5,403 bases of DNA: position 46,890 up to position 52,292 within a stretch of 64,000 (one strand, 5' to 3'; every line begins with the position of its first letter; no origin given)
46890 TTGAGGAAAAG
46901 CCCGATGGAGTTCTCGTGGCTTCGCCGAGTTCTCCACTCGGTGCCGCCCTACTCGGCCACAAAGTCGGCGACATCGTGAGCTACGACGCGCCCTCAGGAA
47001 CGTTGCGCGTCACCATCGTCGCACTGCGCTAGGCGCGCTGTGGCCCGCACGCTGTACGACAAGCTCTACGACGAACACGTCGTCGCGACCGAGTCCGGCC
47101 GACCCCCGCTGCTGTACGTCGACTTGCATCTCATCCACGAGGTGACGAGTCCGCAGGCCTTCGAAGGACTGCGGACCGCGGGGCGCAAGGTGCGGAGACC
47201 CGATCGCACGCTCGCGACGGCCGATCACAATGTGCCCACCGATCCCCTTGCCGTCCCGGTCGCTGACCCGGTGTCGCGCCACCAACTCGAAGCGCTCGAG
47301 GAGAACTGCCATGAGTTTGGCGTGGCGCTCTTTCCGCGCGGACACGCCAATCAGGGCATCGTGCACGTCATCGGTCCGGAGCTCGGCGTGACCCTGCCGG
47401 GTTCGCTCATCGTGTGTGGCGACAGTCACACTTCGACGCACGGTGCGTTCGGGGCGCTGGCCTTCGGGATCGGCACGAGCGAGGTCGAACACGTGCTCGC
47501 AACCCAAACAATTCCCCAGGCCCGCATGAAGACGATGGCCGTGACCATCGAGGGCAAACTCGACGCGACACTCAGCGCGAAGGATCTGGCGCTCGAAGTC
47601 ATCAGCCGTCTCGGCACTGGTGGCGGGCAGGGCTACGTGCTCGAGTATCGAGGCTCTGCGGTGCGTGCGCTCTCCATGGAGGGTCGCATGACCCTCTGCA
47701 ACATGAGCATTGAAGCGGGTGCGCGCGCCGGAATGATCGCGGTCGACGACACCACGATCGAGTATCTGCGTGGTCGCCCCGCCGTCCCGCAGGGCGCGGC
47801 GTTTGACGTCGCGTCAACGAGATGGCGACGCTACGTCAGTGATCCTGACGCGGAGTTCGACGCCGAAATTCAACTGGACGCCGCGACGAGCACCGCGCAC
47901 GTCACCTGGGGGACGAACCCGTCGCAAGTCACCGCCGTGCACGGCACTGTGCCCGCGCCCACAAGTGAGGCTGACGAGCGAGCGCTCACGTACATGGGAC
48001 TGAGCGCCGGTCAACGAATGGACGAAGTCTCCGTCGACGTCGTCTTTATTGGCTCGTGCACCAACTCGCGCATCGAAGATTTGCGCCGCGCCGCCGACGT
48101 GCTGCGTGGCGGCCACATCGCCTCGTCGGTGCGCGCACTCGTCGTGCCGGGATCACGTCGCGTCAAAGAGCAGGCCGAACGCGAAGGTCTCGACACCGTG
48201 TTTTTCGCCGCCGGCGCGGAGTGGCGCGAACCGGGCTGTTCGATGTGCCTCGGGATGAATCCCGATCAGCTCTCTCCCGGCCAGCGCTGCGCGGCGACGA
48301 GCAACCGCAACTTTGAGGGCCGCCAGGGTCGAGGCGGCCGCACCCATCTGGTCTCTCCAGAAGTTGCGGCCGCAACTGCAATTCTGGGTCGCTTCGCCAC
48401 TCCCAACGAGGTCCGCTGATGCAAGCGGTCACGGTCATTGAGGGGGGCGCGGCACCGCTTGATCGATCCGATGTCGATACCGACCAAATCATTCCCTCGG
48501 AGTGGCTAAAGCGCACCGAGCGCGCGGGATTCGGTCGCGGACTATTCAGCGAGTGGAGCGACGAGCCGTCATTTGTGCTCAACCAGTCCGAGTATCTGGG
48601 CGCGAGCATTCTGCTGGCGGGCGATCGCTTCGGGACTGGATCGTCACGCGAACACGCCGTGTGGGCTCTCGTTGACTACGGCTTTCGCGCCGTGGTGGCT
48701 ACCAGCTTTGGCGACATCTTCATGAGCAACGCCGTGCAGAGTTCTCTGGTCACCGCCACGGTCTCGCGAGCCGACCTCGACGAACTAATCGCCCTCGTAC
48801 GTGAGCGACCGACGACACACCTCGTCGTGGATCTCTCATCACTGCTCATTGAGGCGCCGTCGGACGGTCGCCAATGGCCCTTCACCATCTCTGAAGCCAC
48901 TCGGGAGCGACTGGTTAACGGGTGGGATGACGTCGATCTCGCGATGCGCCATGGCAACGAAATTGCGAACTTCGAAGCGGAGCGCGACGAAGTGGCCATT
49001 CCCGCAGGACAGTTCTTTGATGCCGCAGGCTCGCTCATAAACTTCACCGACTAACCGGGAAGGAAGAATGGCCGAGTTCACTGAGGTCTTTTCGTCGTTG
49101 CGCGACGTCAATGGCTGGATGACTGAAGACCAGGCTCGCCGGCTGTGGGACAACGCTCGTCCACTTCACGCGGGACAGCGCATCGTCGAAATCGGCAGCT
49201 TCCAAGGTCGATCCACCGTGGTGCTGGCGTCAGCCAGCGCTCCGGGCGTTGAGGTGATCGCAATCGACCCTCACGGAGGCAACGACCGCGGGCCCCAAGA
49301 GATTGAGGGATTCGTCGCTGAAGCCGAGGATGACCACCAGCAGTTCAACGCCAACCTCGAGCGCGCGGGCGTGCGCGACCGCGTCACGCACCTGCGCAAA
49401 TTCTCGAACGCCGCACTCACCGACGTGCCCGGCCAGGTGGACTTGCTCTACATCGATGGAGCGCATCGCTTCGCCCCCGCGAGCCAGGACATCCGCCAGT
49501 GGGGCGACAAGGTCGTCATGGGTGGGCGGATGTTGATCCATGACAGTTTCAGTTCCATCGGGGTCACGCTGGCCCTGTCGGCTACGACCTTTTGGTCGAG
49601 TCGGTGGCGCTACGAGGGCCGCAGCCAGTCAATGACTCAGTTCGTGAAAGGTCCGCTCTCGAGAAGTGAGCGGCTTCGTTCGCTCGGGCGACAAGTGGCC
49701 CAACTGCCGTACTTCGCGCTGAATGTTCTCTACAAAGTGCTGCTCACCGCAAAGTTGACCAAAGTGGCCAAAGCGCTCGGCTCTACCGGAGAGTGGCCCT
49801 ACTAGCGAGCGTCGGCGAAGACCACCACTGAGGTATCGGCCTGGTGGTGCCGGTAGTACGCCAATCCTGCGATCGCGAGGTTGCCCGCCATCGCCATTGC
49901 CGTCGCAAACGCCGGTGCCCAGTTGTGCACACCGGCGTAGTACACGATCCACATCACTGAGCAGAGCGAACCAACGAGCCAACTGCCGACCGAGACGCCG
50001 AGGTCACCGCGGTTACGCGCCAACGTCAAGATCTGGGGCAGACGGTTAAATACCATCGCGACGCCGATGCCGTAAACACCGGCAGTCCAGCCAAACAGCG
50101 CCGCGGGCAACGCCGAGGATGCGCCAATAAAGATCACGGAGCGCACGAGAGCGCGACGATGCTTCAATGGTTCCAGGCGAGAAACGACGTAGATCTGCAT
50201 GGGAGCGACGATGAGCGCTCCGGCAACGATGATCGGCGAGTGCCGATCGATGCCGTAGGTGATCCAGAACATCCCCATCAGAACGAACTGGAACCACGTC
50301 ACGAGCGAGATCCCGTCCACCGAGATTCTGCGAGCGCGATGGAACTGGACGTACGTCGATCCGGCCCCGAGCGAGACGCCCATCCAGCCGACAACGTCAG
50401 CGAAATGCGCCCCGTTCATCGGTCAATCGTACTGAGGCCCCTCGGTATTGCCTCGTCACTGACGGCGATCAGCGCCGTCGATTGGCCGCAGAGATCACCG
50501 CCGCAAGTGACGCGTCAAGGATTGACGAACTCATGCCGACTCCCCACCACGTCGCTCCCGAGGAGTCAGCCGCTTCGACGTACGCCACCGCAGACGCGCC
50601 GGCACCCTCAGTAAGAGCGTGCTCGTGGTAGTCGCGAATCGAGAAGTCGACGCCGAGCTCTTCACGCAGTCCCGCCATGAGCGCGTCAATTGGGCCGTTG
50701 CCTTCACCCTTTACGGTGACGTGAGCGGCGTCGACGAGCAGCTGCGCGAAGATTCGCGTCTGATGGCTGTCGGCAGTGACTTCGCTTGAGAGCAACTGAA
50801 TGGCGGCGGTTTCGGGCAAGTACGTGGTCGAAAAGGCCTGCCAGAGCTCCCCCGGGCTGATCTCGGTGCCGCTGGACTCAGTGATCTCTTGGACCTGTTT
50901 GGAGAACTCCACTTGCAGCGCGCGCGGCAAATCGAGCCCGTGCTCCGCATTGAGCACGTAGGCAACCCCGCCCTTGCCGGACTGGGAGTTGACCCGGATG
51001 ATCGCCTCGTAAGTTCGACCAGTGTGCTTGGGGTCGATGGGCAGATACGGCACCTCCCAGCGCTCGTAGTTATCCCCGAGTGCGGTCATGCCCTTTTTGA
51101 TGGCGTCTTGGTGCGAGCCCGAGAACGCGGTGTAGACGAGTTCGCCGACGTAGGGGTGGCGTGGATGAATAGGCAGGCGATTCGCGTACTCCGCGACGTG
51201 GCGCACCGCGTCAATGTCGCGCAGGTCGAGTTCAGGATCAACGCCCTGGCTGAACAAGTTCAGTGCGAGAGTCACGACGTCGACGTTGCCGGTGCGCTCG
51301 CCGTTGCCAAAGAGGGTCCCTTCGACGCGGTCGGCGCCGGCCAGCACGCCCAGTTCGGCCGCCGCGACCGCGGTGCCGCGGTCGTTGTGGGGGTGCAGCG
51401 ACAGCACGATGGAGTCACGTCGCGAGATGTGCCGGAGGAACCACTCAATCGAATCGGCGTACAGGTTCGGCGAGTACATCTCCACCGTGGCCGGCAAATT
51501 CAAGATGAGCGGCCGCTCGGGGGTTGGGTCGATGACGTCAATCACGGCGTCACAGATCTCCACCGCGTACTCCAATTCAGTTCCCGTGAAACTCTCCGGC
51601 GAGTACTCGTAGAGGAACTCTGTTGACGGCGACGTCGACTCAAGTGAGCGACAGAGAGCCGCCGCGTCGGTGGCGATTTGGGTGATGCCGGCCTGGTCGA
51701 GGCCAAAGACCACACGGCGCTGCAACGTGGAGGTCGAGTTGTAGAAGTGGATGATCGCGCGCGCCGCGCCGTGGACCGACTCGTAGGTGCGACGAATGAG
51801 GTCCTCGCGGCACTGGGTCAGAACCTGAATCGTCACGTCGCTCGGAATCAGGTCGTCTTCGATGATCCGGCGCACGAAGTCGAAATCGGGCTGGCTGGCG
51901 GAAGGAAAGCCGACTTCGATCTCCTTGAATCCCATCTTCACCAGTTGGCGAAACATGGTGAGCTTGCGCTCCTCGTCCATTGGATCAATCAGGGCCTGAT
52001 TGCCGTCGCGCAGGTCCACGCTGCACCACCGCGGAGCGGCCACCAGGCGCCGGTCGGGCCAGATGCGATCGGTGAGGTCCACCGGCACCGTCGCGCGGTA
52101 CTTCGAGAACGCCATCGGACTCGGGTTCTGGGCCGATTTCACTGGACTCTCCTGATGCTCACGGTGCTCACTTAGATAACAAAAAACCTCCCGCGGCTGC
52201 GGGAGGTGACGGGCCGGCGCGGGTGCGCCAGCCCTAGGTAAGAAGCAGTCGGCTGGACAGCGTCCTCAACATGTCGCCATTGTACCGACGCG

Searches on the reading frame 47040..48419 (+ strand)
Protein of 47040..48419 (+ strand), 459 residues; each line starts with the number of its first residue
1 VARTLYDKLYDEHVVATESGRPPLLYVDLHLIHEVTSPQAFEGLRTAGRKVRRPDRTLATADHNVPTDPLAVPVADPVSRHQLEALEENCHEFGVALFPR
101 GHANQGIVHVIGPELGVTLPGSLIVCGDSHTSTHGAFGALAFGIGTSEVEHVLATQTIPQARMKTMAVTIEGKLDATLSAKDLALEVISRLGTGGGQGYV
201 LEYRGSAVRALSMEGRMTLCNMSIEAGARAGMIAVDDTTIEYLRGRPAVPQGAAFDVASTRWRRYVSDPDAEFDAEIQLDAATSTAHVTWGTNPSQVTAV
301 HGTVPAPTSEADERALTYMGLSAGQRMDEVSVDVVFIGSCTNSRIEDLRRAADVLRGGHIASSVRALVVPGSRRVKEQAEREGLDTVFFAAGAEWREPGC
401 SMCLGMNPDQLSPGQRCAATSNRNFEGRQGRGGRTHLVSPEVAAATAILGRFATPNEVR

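Call 45: search_protein_families(library=pfam, proteins=[window:47040-48419:+], max_evalue=0.0001)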
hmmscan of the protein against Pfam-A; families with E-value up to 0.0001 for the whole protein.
window:47040-48419:+ (459 aa): 1 family
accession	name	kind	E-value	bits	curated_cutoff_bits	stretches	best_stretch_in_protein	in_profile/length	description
PF00330.25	Aconitase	-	1.5e-170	568.6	28.7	1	7-450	1-463/463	Aconitase family (aconitate hydratase)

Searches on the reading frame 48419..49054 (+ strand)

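Call 45: search_protein_families(library=pfam, proteins=[window:48419-49054:+], max_evalue=0.0001)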
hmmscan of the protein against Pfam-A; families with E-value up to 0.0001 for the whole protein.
window:48419-49054:+ (211 aa): 1 family
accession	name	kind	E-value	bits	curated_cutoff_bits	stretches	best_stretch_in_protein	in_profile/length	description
PF00694.25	Aconitase_C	-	3.2e-24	86.2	22.8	1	1-116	1-129/131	Aconitase C-terminal domain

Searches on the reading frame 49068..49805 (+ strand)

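Call 45: search_protein_families(library=pfam, proteins=[window:49068-49805:+], max_evalue=0.0001)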
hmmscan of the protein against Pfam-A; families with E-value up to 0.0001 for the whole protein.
window:49068-49805:+ (245 aa): 1 family
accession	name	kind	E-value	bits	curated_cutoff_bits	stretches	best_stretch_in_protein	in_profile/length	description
PF13578.12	Methyltransf_24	-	5e-20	72.8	26.3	1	40-159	1-104/105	Methyltransferase domain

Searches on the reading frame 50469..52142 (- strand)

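Call 45: search_protein_families(library=pfam, proteins=[window:50469-52142:-], max_evalue=0.0001)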
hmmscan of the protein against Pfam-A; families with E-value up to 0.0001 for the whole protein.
window:50469-52142:- (557 aa): 3 families
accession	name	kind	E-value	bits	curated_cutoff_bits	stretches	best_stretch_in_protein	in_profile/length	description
PF00682.25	HMGL-like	-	5.8e-75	252.5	29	1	37-315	2-258/260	HMGL-like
PF22615.1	IPMS_D2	-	1e-33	115.9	27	1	334-397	1-65/66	Alpha-isopropylmalate synthase, post-catalytic domain-like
PF08502.15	LeuA_dimer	-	1.3e-27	96.7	24.9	1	427-555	1-129/131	LeuA allosteric (dimerisation) domain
